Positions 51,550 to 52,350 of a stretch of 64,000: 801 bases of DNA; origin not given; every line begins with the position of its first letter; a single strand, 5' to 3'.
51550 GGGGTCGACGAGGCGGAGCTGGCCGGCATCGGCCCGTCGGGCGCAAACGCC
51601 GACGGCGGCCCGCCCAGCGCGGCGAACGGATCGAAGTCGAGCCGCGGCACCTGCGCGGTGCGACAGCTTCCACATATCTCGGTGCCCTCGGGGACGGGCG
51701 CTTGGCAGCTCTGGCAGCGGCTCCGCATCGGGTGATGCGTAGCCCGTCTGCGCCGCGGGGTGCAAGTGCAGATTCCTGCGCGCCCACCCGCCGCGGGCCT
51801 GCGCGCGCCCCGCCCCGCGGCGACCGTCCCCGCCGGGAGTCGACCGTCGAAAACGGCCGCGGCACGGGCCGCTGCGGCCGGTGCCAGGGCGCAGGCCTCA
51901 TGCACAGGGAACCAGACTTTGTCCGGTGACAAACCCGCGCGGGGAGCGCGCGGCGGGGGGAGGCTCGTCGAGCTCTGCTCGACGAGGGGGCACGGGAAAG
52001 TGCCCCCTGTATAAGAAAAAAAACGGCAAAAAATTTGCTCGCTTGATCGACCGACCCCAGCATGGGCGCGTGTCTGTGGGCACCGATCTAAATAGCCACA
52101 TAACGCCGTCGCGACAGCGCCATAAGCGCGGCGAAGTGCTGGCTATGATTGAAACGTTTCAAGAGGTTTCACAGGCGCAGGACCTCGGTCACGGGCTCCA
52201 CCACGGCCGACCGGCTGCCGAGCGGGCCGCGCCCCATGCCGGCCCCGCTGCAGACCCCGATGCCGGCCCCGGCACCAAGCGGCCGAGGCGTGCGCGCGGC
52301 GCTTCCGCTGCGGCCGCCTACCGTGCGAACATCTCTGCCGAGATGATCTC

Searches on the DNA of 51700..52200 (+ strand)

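Call 9: search_rna_families(source=window, start=51700, end=52200, threshold=evalue, max_evalue=10)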
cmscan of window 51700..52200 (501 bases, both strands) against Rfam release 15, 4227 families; matches with E-value up to 10: 6.
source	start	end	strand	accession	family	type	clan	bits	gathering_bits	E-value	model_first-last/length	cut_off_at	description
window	52014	52114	-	RF02551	DapZ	Cis-reg;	-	19.1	56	0.74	1-78/78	no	ABC transporter regulator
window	51939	52050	-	RF02344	ar14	Gene; sRNA;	-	15.4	58.8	1.4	1-123/123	no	Alphaproteobacterial ar14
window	52019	52109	-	RF00097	snoR71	Gene; snRNA; snoRNA; CD-box;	-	13.8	40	7.7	1-107/107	no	Plant small nucleolar RNA R71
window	52134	52200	+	RF01872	MEG3_2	Gene; lncRNA;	-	12.3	60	7.3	1-64/105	3'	Maternally expressed 3 conserved region 2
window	51944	52047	-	RF00457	IRES_mnt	Cis-reg; IRES;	-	12.2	100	1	1-203/203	no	Mnt IRES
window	51960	52028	+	RF01696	Chlorobi-1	Gene; sRNA;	-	11.1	50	4.9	1-67/67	no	Chlorobi-1 RNA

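Call 35: search_dna_similar(query=window:51890-52020:+, collection=plasmids, mode=distant, max_evalue=0.01)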
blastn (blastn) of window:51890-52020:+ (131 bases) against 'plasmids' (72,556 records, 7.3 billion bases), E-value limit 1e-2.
No match.
